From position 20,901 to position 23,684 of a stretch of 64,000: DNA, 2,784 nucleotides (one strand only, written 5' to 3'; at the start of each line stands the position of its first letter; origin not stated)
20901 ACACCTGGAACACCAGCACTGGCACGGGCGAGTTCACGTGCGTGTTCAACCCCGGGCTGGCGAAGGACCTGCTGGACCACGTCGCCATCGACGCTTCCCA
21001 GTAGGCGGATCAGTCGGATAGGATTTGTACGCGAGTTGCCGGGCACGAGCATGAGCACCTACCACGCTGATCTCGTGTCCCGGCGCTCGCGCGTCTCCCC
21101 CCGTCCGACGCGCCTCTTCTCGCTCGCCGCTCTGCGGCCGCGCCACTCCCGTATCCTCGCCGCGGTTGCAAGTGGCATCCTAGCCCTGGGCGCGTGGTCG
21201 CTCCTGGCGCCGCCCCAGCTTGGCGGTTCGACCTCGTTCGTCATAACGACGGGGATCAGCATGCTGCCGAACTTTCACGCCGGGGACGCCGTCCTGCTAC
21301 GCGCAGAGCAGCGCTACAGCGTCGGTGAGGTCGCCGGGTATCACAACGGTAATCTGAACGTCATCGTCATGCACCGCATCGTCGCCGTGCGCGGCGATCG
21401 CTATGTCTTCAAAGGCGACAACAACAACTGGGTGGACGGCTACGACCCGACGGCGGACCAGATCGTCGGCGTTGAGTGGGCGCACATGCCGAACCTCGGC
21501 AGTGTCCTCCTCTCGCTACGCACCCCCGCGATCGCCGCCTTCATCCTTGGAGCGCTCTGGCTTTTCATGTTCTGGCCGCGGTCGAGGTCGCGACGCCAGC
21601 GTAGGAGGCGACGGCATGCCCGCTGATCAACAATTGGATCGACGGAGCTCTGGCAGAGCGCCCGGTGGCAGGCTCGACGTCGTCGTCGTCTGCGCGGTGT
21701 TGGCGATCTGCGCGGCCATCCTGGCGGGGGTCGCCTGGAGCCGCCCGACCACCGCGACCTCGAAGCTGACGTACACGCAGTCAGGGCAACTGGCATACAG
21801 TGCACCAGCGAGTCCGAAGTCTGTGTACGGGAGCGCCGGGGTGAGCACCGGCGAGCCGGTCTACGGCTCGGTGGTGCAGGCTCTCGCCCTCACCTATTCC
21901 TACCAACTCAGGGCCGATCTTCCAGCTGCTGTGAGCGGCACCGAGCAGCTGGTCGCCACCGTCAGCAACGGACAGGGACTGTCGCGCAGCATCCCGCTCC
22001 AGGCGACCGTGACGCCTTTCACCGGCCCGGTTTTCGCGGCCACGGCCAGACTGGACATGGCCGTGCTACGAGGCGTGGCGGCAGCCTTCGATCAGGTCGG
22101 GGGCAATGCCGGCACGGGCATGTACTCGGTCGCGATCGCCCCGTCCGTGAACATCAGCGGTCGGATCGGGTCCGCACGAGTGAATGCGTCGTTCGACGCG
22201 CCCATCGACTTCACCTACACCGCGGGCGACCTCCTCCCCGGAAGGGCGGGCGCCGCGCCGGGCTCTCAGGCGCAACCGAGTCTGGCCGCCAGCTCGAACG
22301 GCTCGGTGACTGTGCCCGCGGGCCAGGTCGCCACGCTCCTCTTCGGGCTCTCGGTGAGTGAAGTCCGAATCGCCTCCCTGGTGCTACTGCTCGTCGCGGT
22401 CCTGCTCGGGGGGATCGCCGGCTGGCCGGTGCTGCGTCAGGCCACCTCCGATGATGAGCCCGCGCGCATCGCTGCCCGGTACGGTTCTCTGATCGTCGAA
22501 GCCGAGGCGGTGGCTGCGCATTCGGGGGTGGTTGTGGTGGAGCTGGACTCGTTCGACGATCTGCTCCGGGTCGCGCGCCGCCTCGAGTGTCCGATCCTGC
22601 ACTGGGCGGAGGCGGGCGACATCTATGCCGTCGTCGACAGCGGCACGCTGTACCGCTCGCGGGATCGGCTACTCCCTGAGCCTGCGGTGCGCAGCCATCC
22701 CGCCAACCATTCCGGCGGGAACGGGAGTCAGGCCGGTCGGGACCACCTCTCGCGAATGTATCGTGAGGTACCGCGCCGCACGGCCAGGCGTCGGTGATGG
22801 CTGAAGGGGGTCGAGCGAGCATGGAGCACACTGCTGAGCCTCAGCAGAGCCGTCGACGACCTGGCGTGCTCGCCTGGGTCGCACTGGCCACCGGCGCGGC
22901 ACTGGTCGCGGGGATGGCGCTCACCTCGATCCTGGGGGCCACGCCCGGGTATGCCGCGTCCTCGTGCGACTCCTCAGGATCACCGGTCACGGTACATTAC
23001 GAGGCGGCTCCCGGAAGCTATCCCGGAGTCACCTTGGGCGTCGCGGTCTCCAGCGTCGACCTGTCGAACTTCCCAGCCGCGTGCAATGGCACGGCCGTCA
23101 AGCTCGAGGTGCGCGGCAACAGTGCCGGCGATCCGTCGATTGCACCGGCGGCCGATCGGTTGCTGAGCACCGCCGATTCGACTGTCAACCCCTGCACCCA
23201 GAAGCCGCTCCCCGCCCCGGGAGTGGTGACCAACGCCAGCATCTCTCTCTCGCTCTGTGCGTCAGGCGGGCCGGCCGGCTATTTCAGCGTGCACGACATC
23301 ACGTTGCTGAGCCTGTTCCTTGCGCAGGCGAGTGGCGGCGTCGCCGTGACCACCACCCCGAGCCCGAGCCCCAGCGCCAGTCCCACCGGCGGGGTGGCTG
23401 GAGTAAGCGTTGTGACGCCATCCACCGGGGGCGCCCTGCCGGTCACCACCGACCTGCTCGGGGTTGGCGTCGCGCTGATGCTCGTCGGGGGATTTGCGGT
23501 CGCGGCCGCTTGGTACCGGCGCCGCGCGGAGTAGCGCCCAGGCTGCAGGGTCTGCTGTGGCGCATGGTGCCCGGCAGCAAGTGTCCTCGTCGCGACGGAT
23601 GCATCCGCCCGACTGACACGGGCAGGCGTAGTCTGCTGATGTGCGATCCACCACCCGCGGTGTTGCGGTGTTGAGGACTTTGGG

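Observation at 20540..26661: Eight-gene TasA/SipW-type secreted-fibre locus built as two parallel modules, each with its own archaeal-type signal peptidase and its own C-terminally anchored protein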

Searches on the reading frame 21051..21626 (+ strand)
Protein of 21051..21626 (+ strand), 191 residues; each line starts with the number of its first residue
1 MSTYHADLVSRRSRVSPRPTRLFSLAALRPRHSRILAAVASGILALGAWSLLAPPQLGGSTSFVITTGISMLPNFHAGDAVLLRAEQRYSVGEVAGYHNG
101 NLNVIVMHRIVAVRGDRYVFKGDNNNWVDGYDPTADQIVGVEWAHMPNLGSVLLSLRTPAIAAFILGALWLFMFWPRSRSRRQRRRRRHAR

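Call 3: search_protein_families(library=pfam, proteins=[window:21051-21626:+], max_evalue=0.1)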
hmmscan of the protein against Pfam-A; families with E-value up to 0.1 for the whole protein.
window:21051-21626:+ (191 aa): 2 families
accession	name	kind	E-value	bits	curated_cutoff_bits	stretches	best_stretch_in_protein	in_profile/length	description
PF00717.28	Peptidase_S24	-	0.021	15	23.3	1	61-127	35-98/116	Peptidase S24-like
PF11283.13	DUF3084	-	0.051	14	25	0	23-44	31-52/77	Protein of unknown function (DUF3084)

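Call 4: search_protein_families(library=ncbifam, proteins=[window:21051-21626:+], max_evalue=0.1)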
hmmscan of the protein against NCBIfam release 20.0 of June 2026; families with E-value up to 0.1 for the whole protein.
window:21051-21626:+ (191 aa): 4 families
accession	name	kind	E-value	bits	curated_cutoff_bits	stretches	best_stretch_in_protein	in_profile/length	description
TIGR02228.1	sigpep_I_arch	equivalog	9.7e-14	51.5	51.85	1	56-168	26-145/158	signal peptidase I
NF046067.1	SigPepSipWBacil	equivalog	6.4e-05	22.6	190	1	65-152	43-136/189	signal peptidase I SipW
TIGR02227.1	sigpep_I_bact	equivalog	7.9e-05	22.6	47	1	63-132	22-95/162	signal peptidase I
TIGR02754.1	sod_Ni_protease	equivalog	0.0038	17.7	63.25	1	67-125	4-67/90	nickel-type superoxide dismutase maturation protease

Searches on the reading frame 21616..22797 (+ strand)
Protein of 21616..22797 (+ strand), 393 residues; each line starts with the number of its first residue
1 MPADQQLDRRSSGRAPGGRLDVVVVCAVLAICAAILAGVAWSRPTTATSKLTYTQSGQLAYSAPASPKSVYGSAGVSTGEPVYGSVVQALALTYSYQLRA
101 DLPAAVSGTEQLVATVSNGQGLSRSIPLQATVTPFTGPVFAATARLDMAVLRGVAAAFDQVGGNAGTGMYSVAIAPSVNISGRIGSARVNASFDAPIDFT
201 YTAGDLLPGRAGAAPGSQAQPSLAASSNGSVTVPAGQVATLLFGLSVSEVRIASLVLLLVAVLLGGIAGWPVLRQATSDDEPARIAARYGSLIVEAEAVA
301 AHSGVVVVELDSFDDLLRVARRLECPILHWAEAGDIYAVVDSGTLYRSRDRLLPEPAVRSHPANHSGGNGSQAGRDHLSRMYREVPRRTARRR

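Call 3: search_protein_families(library=pfam, proteins=[window:21616-22797:+], max_evalue=0.1)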
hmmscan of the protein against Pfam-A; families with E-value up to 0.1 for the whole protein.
window:21616-22797:+ (393 aa): 1 family
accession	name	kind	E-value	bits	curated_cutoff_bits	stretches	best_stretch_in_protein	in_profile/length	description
PF17231.7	DUF5305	-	7.9e-07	29.2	29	1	253-346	126-215/217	Family of unknown function (DUF5305)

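Call 4: search_protein_families(library=ncbifam, proteins=[window:21616-22797:+], max_evalue=0.1)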
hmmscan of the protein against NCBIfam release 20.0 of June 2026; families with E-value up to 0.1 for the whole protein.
window:21616-22797:+ (393 aa): 0 families

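Call 30: find_homologous_proteins(query=window:21616-22797:+, max_evalue=0.001)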
Query window:21616-22797:+ (393 aa): 41 proteins with E <= 0.001 among 8000 candidates.
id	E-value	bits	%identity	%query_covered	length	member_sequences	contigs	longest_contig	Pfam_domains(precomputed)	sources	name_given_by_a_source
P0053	1.7e-244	829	99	100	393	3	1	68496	PF17231.8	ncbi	-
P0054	8.1e-153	527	80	81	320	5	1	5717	PF17231.8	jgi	jgi:hypothetical protein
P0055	3.0e-143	496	75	81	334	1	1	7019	PF17231.8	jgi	jgi:hypothetical protein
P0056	5.8e-138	478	63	93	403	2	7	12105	PF17231.8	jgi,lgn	jgi:hypothetical protein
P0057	1.1e-134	468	60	100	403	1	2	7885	PF17231.8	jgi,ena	jgi:hypothetical protein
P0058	6.8e-133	462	60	97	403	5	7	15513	PF17231.8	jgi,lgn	jgi:hypothetical protein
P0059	4.7e-132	459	57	100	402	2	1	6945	PF17231.8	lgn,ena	-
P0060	5.5e-132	459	60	97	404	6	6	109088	PF17231.8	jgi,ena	jgi:hypothetical protein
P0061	2.5e-130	453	61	89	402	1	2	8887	PF17231.8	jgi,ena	jgi:hypothetical protein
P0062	2.3e-128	447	56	100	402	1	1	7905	PF17231.8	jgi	jgi:hypothetical protein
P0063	9.5e-127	441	56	100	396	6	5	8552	-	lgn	-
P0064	5.3e-126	439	56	97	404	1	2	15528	PF17231.8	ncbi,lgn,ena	-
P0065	1.5e-125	438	55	98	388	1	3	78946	-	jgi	jgi:hypothetical protein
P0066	1.6e-122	428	59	89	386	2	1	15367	PF17231.8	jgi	jgi:hypothetical protein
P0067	9.0e-121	422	57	89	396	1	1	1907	-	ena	-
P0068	7.9e-120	419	55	97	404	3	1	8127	PF17231.8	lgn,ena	-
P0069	1.6e-108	381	58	89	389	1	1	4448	PF17231.8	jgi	jgi:hypothetical protein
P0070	3.6e-107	377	56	88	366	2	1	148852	PF17231.8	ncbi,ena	-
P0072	3.2e-105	371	59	82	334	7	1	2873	PF17231.8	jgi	jgi:hypothetical protein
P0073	9.4e-103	363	52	88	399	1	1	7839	PF17231.8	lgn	-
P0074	2.2e-102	361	53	86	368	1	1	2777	PF17231.8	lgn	-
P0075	8.9e-102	359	52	88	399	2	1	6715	PF17231.8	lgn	-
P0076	2.6e-98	348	52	89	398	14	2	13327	PF17231.8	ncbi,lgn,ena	-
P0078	5.3e-92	327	49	89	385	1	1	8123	PF17231.8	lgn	-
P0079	5.7e-88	314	48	88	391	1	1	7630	PF17231.8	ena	-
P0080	1.0e-87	313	48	91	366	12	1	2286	PF17231.8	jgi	-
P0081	3.0e-83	298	46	93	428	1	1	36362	-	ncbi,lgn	ncbi:MAG: hypothetical protein WCF24_07015 [Acidimicrobiales bacterium]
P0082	1.3e-82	296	48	87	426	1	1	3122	PF17231.8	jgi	jgi:hypothetical protein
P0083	1.8e-82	296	54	72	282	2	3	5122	PF17231.8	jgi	jgi:hypothetical protein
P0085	4.6e-80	288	45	94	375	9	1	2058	PF17231.8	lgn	-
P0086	1.0e-77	280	46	86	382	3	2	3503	PF17231.8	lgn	-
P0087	1.8e-77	279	46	88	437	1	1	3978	PF17231.8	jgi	jgi:hypothetical protein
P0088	6.9e-77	277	46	89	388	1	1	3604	PF17231.8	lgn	-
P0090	2.8e-74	269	45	88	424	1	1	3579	PF17231.8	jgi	jgi:hypothetical protein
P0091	5.5e-71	258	44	89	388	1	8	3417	PF17231.8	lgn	-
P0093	1.2e-20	92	29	86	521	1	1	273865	PF17231.8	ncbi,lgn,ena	-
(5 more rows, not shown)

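Call 31: find_encoding_contigs(protein=P0060, flank=8000, max_places=2)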
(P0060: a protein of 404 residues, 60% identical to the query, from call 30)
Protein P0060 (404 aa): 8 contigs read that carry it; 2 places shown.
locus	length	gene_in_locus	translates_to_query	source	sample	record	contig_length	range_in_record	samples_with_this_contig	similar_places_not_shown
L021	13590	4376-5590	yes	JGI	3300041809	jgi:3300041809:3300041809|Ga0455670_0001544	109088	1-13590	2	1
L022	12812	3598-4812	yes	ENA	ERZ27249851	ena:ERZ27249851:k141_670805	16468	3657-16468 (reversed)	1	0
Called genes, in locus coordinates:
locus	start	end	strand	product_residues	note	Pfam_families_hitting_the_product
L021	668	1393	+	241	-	PF00072:Response_reg, PF00196:GerE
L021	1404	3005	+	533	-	PF02518:HATPase_c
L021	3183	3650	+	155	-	-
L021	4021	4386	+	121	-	-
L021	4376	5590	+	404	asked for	PF17231:DUF5305 (weak)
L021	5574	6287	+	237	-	-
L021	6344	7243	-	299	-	-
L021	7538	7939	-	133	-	-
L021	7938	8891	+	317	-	PF00150:Cellulase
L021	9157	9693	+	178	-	PF07730:HisKA_3 (faint), PF02518:HATPase_c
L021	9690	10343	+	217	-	PF00072:Response_reg, PF00196:GerE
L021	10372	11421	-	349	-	PF13480:Acetyltransf_6 (weak)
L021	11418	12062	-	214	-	PF00132:Hexapep, PF14602:Hexapep_2 (weak)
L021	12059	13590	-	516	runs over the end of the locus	PF04932:Wzy_C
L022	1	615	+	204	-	?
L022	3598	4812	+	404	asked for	PF17231:DUF5305 (weak)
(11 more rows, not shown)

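Call 32: find_encoding_contigs(protein=P0070, flank=8000, max_places=2)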
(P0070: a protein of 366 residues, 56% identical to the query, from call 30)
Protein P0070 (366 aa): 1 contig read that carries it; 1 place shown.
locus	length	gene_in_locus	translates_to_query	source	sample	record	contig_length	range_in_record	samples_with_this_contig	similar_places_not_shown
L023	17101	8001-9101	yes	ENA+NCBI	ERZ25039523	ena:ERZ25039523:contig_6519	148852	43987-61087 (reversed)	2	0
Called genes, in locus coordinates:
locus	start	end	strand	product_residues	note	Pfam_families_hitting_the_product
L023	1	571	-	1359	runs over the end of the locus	PF00173:Cyt-b5, PF00067:p450, PF00258:Flavodoxin_1, PF00667:FAD_binding_1, PF00175:NAD_binding_1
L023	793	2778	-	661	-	PF01564:Spermine_synth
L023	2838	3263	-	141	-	-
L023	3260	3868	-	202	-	-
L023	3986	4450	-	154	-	PF00293:NUDIX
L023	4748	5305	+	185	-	-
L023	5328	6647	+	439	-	-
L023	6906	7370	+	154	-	-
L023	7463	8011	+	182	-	-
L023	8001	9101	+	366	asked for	PF17231:DUF5305 (weak)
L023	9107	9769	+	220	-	-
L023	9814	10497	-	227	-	-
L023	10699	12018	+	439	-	PF15902:Sortilin-Vps10 (faint)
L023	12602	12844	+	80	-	-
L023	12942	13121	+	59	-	-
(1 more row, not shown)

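Call 33: find_encoding_contigs(protein=P0081, flank=8000, max_places=2)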
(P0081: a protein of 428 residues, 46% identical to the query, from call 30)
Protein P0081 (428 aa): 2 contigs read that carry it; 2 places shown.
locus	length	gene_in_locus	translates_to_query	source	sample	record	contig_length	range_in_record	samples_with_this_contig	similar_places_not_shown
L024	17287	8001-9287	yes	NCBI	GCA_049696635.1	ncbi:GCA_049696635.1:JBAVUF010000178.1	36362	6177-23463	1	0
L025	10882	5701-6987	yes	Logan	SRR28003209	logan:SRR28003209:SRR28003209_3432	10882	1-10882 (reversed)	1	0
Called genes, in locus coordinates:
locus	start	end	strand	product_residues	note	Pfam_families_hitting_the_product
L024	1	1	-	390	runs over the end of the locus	PF00155:Aminotran_1_2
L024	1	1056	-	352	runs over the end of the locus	PF08240:ADH_N, PF01262:AlaDh_PNT_C (weak), PF16912:Glu_dehyd_C, PF00107:ADH_zinc_N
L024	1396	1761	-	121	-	PF00903:Glyoxalase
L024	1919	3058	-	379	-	PF13205:Big_5, PF03734:YkuD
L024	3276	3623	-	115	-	-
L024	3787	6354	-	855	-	PF02687:FtsX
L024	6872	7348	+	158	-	-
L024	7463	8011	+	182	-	PF00717:Peptidase_S24 (weak)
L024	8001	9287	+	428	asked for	-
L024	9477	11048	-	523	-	PF02518:HATPase_c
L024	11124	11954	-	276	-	PF00072:Response_reg, PF00196:GerE, PF04545:Sigma70_r4 (weak)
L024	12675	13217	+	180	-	PF00293:NUDIX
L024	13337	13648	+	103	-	PF01022:HTH_5 (weak), PF12840:HTH_20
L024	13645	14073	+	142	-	PF10604:Polyketide_cyc2, PF08327:AHSA1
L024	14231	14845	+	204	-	-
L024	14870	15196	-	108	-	-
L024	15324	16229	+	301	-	PF03640:Lipoprotein_15 (faint)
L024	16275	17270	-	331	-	PF13964:Beta-prop_Calicin (faint), PF24681:Kelch_KLHDC2_KLHL20_DRC7 (weak), PF13415:Beta-prop_FBX42 (faint), PF24996:NANM (faint), PF01344:Kelch_1 (faint), PF07646:Kelch_2 (faint), PF13854:Kelch_HCF (weak), PF24681:Kelch_KLHDC2_KLHL20_DRC7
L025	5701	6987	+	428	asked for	-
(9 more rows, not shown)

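Call 34: find_encoding_contigs(protein=P0065, flank=8000, max_places=1)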
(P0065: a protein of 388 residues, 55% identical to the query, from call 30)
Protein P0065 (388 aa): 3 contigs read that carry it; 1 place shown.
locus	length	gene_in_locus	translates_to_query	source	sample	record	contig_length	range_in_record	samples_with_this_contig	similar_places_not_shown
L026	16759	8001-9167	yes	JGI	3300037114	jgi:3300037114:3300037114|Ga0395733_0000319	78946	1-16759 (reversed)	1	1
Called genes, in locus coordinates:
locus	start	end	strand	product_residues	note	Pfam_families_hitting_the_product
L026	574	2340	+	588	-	PF07944:Beta-AFase-like_GH127_cat, PF20736:Glyco_hydro127M, PF20737:Glyco_hydro127C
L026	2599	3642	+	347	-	PF01370:Epimerase (weak), PF04321:RmlD_sub_bind (faint)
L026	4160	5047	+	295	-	PF00072:Response_reg, PF00196:GerE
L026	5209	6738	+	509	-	PF02518:HATPase_c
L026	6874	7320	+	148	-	-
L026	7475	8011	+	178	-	PF00717:Peptidase_S24 (weak)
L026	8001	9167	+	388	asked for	-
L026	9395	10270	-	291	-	PF02613:Nitrate_red_del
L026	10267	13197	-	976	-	PF04879:Molybdop_Fe4S4, PF00384:Molybdopterin, PF01568:Molydop_binding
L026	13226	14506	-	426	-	PF00037:Fer4 (weak), PF12837:Fer4_6 (weak), PF13237:Fer4_10 (weak), PF13247:Fer4_11, PF12838:Fer4_7 (weak), PF03916:NrfD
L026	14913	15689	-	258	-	PF01061:ABC2_membrane, PF12698:ABC2_membrane_3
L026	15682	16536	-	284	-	PF00005:ABC_tran, PF13191:AAA_16 (faint), PF13304:AAA_21 (weak)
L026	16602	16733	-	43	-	-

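Call 35: find_encoding_contigs(protein=P0093, flank=8000, max_places=1)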
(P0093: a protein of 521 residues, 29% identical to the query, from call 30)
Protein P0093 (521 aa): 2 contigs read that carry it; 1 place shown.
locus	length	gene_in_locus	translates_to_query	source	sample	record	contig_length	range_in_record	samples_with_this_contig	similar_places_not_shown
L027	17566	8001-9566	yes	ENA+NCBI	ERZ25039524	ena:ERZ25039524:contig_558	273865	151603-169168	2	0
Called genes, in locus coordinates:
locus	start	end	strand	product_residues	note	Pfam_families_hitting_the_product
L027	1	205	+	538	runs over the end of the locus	PF00384:Molybdopterin, PF01568:Molydop_binding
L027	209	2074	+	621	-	PF01257:2Fe-2S_thioredx, PF01512:Complex1_51K, PF10531:SLBB, PF22461:SLBB_2 (weak), PF10589:NADH_4Fe-4S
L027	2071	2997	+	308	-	PF13510:Fer2_4, PF13187:Fer4_9 (faint), PF13237:Fer4_10 (faint), PF22117:Fer4_Nqo3 (weak), PF12838:Fer4_7, PF13484:Fer4_16 (faint), PF00037:Fer4 (weak), PF04879:Molybdop_Fe4S4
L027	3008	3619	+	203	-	PF12804:NTP_transf_3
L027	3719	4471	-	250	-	PF03099:BPL_LplA_LipB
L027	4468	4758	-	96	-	PF00472:RF-1 (weak)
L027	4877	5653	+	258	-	PF13344:Hydrolase_6, PF13419:HAD_2 (faint), PF00702:Hydrolase (weak), PF13242:Hydrolase_like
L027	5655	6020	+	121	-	PF01648:ACPS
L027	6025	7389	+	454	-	PF03853:YjeF_N, PF01256:Carb_kinase, PF08543:Phos_pyr_kin (weak)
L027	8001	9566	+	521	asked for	PF17231:DUF5305 (weak)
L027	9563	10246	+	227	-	PF01209:Ubie_methyltran, PF00891:Methyltransf_2, PF13489:Methyltransf_23, PF00398:RrnaAD (weak), PF13847:Methyltransf_31, PF08241:Methyltransf_11, PF08242:Methyltransf_12, PF13649:Methyltransf_25, +3 more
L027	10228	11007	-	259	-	PF00106:adh_short, PF08659:KR, PF13561:adh_short_C2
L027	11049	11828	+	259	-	PF00106:adh_short, PF13561:adh_short_C2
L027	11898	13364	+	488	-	PF00171:Aldedh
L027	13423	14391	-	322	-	PF13173:AAA_14, PF13635:DUF4143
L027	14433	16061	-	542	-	-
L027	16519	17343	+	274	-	PF01261:AP_endonuc_2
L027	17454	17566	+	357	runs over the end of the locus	PF01408:GFO_IDH_MocA, PF03447:NAD_binding_3 (faint), PF02894:GFO_IDH_MocA_C, PF22725:GFO_IDH_MocA_C3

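Call 36: find_encoding_contigs(protein=P0064, flank=8000, max_places=1)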
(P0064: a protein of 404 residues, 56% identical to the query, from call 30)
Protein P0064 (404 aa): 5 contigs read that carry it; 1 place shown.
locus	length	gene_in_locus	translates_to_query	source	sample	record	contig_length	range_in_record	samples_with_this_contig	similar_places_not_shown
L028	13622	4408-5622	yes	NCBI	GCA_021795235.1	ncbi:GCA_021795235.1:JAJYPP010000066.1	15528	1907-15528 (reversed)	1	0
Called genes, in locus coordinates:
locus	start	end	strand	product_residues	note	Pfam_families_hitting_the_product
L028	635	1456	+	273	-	PF00072:Response_reg, PF08281:Sigma70_r4_2, PF00196:GerE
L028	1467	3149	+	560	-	PF02518:HATPase_c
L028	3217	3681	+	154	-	-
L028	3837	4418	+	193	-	-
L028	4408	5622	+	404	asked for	PF17231:DUF5305 (weak)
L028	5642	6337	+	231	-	-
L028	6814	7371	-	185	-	PF09970:DUF2204 (faint)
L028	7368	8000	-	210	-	-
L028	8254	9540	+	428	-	PF13173:AAA_14, PF13635:DUF4143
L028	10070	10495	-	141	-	PF01850:PIN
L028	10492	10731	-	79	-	PF02604:PhdYeFM_antitox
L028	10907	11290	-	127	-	PF01850:PIN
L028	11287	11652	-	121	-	PF02604:PhdYeFM_antitox (weak)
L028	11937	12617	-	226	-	PF08843:AbiEii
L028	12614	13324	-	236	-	PF12802:MarR_2 (faint), PF13412:HTH_24 (faint)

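Call 37: find_encoding_contigs(protein=P0076, flank=8000, max_places=1)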
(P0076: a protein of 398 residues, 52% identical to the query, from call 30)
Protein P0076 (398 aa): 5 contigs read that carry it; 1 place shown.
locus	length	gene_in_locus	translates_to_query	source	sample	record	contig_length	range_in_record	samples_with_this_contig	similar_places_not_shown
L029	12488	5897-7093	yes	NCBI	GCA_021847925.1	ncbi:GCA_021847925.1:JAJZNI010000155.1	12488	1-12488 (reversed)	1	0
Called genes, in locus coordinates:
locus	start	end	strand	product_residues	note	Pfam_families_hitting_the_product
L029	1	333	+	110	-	?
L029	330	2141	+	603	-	PF03717:PBP_dimer, PF00905:Transpeptidase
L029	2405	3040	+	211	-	PF00072:Response_reg, PF08281:Sigma70_r4_2 (weak), PF00196:GerE, PF04545:Sigma70_r4 (weak)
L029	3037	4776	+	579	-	PF13581:HATPase_c_2 (weak), PF02518:HATPase_c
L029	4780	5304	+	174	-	-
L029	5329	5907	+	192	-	-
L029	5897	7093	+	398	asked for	PF17231:DUF5305 (weak)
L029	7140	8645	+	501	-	PF01225:Mur_ligase (weak), PF08245:Mur_ligase_M, PF02875:Mur_ligase_C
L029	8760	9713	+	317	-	PF10555:MraY_sig1 (weak), PF00953:Glycos_transf_4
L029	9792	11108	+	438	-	PF01098:FTSW_RODA_SPOVE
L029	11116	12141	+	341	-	PF03033:Glyco_transf_28, PF04101:Glyco_tran_28_C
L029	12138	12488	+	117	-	?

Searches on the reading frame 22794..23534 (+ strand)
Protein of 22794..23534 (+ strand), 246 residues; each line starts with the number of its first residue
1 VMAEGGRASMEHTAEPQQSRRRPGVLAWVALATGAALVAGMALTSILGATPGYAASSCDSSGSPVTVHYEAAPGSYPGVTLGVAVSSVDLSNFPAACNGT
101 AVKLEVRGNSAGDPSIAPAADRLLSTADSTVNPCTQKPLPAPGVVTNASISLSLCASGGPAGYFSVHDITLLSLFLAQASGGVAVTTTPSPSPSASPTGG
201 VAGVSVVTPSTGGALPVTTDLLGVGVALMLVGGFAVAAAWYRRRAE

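Call 3: search_protein_families(library=pfam, proteins=[window:22794-23534:+], max_evalue=0.1)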
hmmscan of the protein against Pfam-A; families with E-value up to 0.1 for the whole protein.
window:22794-23534:+ (246 aa): 0 families

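Call 4: search_protein_families(library=ncbifam, proteins=[window:22794-23534:+], max_evalue=0.1)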
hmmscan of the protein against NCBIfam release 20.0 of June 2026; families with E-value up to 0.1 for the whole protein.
window:22794-23534:+ (246 aa): 0 families

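Call 77: search_protein_families(library=ncbifam, alignment_id=A6, max_evalue=1)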
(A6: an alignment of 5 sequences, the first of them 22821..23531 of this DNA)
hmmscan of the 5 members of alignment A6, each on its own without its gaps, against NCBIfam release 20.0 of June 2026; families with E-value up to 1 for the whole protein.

A. member 1, window:22821-23531:+ (237 aa): 0 families

B. families by the number of members that match (of 5 scanned): 4 families
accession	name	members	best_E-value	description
NF007983.0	PRK10711.1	1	0.025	CidB/LrgB family autolysis modulator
NF053819.1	EF0750_LPXTG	1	0.026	EF2685/EF0750 family sortase-dependent surface protein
NF005477.0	PRK07078.1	1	0.079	hypothetical protein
TIGR04505.1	PtsS_plasma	1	0.28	phosphate ABC transporter substrate-binding protein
